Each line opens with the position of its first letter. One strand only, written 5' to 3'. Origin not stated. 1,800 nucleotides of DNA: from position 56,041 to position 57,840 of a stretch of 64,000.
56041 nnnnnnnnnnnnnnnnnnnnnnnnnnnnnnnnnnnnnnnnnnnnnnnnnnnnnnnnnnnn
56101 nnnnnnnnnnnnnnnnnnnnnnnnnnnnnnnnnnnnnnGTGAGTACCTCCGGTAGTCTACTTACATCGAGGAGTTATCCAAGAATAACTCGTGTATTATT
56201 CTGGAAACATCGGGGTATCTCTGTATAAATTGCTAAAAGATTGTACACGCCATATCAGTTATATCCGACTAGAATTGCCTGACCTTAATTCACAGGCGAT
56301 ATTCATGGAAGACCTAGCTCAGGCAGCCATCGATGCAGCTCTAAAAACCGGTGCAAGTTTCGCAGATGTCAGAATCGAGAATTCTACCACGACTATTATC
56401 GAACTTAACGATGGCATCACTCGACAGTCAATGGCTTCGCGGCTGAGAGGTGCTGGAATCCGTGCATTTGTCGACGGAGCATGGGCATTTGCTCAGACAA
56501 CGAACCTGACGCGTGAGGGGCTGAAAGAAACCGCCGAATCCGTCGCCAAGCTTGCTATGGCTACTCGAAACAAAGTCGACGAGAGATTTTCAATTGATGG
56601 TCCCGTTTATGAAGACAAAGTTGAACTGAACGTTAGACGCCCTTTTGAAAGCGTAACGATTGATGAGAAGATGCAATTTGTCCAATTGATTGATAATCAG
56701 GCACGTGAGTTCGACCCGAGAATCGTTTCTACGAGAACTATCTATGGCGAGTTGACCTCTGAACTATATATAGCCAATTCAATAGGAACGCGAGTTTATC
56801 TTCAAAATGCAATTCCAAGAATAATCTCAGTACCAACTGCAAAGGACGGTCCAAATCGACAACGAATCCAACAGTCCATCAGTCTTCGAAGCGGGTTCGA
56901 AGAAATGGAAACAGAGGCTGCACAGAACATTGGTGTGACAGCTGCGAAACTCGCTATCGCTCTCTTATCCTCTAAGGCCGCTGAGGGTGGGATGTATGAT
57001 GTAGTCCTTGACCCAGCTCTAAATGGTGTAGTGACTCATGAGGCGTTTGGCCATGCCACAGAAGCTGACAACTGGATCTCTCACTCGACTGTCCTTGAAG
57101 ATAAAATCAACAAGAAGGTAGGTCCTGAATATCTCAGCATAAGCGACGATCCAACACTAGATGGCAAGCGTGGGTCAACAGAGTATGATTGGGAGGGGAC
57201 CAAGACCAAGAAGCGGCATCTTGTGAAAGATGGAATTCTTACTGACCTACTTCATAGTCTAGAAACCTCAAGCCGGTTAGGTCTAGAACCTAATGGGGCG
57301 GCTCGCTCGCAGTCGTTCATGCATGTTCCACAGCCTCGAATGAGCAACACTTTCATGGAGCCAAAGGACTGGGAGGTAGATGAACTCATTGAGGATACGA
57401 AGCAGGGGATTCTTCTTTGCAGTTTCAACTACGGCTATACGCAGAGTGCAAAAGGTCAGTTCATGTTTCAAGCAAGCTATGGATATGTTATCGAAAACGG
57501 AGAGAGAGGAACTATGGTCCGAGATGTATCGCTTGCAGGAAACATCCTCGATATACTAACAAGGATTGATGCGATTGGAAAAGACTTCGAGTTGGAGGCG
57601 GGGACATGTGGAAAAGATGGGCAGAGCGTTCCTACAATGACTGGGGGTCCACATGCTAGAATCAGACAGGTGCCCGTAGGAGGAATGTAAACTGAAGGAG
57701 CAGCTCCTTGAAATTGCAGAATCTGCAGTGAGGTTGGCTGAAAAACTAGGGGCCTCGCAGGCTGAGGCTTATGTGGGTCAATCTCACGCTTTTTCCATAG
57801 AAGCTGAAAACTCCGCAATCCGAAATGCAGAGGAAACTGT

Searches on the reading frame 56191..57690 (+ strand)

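Call 3: search_protein_families(library=pfam, proteins=[window:56191-57690:+], max_evalue=0.1)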
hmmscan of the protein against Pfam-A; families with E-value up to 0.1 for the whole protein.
window:56191-57690:+ (499 aa): 3 families
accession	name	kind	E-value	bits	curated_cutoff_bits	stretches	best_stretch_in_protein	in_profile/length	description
PF19289.4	PmbA_TldD_3rd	-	5.8e-63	212.4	22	1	267-498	2-220/220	PmbA/TldA metallopeptidase C-terminal domain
PF01523.21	PmbA_TldD_1st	-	4.2e-12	46.5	20.9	1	58-122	1-65/65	PmbA/TldA metallopeptidase domain 1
PF19290.4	PmbA_TldD_2nd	-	1.1e-09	39.1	20.9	1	151-259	2-109/109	PmbA/TldA metallopeptidase central domain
